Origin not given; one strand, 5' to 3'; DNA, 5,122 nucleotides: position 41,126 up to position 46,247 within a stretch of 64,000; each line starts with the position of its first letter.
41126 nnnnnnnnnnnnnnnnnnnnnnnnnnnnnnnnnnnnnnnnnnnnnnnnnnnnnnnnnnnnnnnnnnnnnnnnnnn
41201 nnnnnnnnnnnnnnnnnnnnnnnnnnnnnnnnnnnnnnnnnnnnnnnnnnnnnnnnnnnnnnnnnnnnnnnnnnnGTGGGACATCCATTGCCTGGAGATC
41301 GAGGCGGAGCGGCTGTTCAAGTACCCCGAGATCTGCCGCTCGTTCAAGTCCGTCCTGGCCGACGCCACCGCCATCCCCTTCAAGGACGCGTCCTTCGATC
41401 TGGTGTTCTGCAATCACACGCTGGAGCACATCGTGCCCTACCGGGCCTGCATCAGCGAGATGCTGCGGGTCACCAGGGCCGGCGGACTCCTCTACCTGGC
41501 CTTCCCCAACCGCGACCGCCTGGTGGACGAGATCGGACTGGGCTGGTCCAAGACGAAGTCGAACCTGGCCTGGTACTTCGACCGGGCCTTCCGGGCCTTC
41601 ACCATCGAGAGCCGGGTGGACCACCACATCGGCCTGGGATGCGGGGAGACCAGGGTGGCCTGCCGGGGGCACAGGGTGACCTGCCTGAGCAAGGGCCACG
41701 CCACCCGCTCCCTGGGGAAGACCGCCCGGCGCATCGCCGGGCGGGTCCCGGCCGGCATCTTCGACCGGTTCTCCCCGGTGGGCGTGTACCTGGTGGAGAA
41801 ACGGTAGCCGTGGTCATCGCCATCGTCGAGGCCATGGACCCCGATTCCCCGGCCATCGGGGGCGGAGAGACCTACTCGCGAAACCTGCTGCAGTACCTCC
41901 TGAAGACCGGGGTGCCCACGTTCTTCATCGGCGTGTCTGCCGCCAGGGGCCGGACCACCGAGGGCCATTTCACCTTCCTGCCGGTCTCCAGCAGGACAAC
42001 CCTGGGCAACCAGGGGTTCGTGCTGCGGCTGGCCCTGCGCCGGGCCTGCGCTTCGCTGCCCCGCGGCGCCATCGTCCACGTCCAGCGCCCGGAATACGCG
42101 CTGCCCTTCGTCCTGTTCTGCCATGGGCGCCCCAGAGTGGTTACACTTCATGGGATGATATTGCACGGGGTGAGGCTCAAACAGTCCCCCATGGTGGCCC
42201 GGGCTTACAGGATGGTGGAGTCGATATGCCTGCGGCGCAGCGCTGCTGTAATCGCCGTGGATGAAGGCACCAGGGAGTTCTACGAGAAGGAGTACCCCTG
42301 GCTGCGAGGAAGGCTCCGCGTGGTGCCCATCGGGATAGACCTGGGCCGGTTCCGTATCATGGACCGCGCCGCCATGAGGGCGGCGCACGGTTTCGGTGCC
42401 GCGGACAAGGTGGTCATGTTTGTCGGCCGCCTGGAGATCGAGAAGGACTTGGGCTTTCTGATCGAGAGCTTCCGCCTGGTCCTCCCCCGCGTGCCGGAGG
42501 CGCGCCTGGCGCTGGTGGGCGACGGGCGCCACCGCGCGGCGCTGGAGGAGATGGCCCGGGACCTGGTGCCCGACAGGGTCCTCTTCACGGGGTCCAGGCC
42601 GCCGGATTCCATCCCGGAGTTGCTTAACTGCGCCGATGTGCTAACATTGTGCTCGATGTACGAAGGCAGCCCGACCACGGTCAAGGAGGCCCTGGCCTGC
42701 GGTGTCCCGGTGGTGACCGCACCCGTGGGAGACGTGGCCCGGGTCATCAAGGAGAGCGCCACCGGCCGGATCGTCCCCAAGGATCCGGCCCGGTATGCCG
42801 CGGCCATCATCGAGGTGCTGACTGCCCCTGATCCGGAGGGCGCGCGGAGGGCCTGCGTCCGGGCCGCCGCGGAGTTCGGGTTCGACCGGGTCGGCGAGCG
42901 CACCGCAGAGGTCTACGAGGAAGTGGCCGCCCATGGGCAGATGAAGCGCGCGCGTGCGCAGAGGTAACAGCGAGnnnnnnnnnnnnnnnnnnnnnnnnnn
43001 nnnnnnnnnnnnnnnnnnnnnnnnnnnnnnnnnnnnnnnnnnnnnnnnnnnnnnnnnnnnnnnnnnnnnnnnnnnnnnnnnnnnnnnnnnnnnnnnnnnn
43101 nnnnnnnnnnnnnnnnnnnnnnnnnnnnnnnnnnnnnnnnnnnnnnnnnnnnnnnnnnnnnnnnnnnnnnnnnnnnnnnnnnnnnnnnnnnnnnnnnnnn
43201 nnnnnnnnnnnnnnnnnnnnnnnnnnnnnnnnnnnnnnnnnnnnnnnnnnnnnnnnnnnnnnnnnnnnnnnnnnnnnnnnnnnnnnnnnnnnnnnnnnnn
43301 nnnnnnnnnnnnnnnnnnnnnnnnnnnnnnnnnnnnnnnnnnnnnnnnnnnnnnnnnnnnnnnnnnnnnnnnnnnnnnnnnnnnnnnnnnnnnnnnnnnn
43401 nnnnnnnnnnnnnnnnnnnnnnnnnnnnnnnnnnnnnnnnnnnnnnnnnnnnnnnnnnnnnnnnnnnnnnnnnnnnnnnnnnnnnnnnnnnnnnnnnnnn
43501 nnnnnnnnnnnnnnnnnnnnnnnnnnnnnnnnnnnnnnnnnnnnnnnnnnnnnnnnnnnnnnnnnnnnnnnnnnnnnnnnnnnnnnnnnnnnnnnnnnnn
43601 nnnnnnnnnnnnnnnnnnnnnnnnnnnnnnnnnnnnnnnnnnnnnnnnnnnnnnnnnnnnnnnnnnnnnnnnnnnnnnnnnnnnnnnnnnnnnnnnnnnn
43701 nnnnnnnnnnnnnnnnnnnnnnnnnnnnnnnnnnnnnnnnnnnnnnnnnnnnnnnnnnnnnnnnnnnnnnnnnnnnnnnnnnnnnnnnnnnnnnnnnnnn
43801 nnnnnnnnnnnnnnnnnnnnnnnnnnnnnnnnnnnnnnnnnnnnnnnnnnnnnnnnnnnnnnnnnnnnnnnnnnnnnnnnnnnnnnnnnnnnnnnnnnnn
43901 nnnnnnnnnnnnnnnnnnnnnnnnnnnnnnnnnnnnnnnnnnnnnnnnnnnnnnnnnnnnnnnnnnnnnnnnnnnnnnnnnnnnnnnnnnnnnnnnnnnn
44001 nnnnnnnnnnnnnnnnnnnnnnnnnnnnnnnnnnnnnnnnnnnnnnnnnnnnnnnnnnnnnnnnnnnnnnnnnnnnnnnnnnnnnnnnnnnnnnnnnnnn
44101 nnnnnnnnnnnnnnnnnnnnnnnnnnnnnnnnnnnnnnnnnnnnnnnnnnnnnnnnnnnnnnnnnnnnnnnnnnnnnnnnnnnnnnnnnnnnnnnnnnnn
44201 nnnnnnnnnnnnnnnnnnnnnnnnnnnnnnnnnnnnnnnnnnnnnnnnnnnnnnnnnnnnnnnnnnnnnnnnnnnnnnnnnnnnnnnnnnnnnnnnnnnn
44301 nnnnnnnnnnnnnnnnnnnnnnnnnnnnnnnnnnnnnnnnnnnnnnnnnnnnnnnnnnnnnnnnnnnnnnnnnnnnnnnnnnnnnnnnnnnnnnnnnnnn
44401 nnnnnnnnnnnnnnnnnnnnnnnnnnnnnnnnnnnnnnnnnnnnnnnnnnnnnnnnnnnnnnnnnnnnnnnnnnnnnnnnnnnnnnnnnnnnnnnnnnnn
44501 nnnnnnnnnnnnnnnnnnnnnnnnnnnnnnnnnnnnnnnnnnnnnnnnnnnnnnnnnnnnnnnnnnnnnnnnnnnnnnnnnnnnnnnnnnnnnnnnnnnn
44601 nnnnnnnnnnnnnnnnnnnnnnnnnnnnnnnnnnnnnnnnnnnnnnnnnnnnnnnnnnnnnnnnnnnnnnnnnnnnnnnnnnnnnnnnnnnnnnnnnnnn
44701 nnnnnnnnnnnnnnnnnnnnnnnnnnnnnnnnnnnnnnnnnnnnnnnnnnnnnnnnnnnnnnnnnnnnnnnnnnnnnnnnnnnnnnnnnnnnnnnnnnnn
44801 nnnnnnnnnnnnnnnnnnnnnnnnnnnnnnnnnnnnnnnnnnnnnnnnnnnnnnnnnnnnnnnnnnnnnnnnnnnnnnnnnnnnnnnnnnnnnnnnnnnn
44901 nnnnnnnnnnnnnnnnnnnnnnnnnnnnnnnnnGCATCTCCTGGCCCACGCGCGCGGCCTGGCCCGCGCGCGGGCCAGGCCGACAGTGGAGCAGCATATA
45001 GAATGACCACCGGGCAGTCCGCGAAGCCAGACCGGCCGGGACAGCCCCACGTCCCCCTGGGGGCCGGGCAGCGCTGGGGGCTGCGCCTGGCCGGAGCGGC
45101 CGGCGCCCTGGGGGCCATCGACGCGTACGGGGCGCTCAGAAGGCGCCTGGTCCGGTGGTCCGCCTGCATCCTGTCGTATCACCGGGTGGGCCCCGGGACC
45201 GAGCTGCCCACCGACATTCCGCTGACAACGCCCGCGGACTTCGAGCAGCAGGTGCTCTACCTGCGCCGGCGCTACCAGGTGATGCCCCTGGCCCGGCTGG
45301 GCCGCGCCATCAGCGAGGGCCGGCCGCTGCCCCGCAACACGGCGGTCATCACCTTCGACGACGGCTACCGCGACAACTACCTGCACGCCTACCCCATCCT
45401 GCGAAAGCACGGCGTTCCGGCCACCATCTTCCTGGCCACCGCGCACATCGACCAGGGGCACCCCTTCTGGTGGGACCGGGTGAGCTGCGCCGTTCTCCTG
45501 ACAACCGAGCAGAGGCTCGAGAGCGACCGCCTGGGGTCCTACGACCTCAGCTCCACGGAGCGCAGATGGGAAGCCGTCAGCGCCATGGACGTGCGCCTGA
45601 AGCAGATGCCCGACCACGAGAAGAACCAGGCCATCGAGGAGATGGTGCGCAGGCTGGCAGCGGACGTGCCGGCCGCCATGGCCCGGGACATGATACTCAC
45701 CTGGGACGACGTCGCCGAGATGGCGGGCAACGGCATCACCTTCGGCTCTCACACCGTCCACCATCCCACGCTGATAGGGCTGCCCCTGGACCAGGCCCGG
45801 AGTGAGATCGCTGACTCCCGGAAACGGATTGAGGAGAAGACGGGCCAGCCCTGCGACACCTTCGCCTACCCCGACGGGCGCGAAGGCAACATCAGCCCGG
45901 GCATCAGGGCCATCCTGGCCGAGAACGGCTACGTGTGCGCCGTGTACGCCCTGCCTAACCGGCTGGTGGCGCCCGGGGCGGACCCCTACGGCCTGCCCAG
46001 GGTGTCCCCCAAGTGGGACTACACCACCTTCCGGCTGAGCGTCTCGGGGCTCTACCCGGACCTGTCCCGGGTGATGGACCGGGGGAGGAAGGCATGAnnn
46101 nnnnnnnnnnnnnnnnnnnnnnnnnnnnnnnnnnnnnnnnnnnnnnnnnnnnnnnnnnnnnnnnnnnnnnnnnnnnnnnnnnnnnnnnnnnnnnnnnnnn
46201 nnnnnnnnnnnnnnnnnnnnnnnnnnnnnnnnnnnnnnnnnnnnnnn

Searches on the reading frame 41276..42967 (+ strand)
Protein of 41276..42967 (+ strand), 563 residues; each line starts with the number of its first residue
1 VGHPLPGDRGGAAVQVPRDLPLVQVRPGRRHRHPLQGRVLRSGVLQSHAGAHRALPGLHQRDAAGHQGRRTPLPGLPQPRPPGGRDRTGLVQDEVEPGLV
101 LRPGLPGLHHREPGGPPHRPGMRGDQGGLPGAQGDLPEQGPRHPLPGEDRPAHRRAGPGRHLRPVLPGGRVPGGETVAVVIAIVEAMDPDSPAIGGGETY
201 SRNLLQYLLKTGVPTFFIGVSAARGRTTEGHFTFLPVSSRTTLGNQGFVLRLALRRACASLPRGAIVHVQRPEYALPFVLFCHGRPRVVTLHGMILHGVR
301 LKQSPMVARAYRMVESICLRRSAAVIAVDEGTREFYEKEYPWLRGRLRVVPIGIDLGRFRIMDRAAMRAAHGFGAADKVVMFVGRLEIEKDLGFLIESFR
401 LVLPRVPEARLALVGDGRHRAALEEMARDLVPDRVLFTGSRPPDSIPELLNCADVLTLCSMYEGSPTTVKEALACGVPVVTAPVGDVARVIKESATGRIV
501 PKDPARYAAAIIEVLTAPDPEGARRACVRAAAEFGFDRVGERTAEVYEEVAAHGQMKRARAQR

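Call 11: search_protein_families(library=pfam, proteins=[window:41276-42967:+], max_evalue=0.001)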
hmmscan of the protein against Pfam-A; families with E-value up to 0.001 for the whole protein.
window:41276-42967:+ (563 aa): 4 families
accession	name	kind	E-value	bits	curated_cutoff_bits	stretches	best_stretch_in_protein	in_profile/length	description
PF00534.26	Glycos_transf_1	-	1.5e-30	106.4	26.4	1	364-531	2-169/172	Glycosyl transferases group 1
PF13692.12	Glyco_trans_1_4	-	5.5e-30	104.9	27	1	378-516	2-141/142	Glycosyl transferases group 1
PF13439.12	Glyco_transf_4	-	6.9e-16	59.2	28.5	1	194-358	1-170/170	Glycosyltransferase Family 4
PF13524.12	Glyco_trans_1_2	-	0.00092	19.6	25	0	405-531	11-125/144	Glycosyl transferase-like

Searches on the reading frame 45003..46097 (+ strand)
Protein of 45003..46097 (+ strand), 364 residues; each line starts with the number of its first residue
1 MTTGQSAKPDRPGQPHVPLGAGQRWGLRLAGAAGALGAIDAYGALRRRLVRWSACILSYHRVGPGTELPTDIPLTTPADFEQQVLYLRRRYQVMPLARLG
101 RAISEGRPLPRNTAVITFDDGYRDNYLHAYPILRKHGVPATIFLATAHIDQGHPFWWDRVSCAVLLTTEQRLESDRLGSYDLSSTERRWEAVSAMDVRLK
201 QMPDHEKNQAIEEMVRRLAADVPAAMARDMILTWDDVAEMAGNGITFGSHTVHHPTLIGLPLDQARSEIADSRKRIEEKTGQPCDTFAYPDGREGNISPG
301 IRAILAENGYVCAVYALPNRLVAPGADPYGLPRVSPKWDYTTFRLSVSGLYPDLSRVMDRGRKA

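Call 11: search_protein_families(library=pfam, proteins=[window:45003-46097:+], max_evalue=0.001)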
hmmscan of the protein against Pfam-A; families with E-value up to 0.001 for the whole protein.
window:45003-46097:+ (364 aa): 1 family
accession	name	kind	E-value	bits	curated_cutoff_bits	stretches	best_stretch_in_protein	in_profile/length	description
PF01522.26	Polysacc_deac_1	-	1.2e-24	87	23.1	1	108-310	3-121/124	Polysaccharide deacetylase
